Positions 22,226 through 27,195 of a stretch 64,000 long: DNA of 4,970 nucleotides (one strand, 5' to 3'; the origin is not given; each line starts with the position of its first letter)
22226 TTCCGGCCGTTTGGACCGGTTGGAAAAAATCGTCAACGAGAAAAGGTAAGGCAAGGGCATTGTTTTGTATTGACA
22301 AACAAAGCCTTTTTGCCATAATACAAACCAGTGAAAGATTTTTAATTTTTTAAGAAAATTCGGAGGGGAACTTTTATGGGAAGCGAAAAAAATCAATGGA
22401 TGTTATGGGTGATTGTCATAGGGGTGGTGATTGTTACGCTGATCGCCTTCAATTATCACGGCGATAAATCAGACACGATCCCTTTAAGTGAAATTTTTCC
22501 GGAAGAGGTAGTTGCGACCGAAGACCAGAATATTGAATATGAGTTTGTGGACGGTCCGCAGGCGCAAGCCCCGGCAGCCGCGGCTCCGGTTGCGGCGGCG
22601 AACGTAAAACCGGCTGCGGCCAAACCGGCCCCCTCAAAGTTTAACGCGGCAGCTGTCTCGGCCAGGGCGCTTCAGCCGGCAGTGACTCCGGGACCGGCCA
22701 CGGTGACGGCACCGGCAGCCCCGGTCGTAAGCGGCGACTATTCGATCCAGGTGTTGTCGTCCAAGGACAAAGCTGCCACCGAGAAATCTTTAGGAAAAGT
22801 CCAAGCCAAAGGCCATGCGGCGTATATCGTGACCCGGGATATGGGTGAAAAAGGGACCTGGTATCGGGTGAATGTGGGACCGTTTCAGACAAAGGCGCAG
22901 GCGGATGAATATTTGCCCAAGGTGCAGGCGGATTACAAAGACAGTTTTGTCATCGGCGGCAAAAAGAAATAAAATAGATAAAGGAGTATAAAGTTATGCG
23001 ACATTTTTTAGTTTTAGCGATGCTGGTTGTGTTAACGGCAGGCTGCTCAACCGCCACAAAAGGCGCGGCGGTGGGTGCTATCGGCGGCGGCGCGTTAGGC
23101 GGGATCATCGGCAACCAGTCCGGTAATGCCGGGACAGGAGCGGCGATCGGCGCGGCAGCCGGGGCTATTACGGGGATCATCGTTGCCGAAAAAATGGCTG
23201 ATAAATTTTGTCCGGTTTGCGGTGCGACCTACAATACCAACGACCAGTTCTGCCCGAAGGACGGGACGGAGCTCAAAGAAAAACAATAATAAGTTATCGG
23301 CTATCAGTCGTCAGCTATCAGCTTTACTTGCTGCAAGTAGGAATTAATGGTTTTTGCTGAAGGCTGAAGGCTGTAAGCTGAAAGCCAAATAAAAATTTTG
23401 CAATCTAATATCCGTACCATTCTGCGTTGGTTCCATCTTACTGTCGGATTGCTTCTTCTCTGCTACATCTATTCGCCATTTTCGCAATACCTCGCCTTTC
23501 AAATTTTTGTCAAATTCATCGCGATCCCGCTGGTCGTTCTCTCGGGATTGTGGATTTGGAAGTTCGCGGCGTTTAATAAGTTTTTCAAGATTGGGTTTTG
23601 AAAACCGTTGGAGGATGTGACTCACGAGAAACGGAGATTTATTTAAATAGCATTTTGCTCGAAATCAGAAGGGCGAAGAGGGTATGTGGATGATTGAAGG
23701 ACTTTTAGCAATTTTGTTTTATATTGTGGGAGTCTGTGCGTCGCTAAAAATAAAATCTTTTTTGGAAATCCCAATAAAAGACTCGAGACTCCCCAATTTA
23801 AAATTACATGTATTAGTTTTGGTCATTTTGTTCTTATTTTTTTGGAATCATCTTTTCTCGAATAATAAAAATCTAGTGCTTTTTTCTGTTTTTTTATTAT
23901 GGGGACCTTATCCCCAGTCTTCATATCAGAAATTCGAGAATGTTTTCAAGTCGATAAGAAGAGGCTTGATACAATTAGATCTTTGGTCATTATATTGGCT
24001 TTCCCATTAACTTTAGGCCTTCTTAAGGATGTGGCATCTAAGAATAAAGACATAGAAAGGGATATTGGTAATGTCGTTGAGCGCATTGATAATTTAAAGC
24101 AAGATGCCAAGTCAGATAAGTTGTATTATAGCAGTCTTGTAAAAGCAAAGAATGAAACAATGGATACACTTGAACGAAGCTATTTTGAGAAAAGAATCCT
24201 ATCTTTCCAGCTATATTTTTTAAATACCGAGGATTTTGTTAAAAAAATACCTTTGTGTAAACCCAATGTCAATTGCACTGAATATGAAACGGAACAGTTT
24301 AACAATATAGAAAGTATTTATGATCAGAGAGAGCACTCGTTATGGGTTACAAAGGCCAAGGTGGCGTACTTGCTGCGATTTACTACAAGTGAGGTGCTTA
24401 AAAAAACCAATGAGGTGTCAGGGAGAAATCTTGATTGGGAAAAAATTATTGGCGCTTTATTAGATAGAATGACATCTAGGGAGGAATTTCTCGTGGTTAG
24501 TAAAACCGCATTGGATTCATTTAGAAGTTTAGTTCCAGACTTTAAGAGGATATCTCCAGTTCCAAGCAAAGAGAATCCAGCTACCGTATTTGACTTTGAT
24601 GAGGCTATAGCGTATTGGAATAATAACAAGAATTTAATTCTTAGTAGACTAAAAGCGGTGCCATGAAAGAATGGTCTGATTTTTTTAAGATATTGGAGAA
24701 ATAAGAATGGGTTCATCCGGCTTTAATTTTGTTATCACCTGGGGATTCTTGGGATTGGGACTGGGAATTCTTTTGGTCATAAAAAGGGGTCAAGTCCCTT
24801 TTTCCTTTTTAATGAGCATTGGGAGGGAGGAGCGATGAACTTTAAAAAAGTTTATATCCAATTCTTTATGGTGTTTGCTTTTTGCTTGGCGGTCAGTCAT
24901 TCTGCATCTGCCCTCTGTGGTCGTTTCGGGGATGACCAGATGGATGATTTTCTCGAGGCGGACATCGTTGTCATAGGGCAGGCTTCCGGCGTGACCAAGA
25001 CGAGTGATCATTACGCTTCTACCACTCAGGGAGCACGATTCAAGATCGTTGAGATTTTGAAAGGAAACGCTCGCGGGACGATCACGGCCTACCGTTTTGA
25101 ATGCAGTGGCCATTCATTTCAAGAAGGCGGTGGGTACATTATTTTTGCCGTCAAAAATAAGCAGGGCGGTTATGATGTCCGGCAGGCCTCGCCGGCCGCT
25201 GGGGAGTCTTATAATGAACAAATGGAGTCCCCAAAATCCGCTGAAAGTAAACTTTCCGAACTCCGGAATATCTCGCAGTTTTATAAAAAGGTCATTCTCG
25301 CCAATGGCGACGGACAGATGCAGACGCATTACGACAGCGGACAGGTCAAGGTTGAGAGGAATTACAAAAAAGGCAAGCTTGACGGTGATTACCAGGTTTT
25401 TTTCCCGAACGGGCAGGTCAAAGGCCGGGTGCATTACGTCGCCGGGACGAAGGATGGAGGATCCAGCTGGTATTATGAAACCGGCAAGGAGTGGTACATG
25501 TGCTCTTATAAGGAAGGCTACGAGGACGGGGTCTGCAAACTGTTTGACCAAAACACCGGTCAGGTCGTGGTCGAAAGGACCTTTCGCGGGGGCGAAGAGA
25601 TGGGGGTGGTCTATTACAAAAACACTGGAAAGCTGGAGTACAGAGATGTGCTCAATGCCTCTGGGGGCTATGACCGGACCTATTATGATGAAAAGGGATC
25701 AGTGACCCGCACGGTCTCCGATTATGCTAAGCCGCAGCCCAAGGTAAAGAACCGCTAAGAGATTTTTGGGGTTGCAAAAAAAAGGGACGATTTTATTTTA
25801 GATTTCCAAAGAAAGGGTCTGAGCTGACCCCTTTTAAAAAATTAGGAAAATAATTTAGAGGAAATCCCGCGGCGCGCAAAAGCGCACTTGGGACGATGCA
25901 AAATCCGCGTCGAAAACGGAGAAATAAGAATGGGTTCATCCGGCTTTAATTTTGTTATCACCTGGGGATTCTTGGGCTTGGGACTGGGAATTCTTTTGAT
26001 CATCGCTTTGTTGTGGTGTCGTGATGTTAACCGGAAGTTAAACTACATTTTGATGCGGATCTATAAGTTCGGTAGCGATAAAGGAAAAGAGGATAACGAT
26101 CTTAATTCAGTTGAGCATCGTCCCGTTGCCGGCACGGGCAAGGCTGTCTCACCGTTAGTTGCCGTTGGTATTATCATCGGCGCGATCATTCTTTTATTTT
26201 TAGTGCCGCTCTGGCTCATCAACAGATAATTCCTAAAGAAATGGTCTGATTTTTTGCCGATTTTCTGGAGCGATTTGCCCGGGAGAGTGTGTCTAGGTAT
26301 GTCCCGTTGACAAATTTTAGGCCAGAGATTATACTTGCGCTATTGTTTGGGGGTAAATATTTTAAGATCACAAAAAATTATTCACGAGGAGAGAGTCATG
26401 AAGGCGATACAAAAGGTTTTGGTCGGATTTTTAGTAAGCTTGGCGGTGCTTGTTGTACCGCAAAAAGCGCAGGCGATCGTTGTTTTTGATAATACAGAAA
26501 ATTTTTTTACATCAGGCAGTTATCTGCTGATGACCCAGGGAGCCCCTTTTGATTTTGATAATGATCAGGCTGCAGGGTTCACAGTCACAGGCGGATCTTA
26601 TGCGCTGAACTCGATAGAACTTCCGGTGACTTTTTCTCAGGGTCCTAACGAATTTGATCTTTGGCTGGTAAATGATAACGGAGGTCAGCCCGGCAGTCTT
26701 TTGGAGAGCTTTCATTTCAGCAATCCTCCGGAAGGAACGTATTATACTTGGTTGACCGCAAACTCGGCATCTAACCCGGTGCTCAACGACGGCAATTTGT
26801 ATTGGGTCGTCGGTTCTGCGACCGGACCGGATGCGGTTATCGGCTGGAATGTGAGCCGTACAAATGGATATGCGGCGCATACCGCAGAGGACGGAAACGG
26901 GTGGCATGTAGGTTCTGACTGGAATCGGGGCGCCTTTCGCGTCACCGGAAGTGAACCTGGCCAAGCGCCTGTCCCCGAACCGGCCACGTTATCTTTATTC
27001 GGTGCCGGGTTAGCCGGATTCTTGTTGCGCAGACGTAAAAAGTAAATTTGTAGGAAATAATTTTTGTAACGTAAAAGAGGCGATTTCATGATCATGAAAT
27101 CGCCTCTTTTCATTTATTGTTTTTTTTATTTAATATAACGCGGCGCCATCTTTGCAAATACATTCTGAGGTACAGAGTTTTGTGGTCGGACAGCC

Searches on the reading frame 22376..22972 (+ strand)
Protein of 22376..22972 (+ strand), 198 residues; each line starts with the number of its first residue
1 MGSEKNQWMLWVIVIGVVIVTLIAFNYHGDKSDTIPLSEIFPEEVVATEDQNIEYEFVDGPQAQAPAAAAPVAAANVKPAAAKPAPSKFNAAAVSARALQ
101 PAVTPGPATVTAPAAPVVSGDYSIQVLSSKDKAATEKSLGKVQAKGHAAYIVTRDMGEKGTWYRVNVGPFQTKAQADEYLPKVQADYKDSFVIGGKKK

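Call 47: search_protein_families(library=pfam, proteins=[window:22376-22972:+], max_evalue=0.001)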
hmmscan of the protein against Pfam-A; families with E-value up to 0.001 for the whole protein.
window:22376-22972:+ (198 aa): 2 families
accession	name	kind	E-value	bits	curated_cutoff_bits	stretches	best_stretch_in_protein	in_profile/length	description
PF05036.18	SPOR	-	2.3e-15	57.1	21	1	119-193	2-75/76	SPOR domain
PF01070.24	FMN_dh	-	0.00071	19.2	24.9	1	42-160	37-150/350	FMN-dependent dehydrogenase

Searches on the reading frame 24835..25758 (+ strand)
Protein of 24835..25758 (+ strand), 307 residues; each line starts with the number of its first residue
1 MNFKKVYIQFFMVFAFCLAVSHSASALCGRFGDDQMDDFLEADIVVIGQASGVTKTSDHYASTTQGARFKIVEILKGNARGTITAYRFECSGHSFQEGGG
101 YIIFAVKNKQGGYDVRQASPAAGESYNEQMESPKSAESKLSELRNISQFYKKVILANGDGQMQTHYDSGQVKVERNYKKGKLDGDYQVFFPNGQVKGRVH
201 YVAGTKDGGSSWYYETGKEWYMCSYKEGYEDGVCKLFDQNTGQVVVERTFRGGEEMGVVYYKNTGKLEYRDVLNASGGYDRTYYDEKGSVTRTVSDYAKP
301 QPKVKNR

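Call 47: search_protein_families(library=pfam, proteins=[window:24835-25758:+], max_evalue=0.001)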
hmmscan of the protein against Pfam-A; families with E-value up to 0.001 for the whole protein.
window:24835-25758:+ (307 aa): 1 family
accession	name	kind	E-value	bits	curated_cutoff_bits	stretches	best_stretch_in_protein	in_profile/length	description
PF07661.19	MORN_2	-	2.3e-10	39.9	29.6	0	182-202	1-21/22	MORN repeat variant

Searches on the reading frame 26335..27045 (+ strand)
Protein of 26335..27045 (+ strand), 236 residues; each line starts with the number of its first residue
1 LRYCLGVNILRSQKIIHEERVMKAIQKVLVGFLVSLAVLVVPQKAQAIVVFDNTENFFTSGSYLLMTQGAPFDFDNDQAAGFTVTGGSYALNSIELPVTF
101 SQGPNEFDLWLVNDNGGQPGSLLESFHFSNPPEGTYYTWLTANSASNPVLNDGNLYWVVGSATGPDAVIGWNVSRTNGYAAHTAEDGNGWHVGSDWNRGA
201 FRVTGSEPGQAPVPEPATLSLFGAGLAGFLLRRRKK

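Call 47: search_protein_families(library=pfam, proteins=[window:26335-27045:+], max_evalue=0.001)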
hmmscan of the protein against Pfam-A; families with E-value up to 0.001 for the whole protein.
window:26335-27045:+ (236 aa): 1 family
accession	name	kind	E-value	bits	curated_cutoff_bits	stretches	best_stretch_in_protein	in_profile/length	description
PF07589.16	PEP-CTERM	-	1.6e-08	34.7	20.7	1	212-234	1-24/24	PEP-CTERM motif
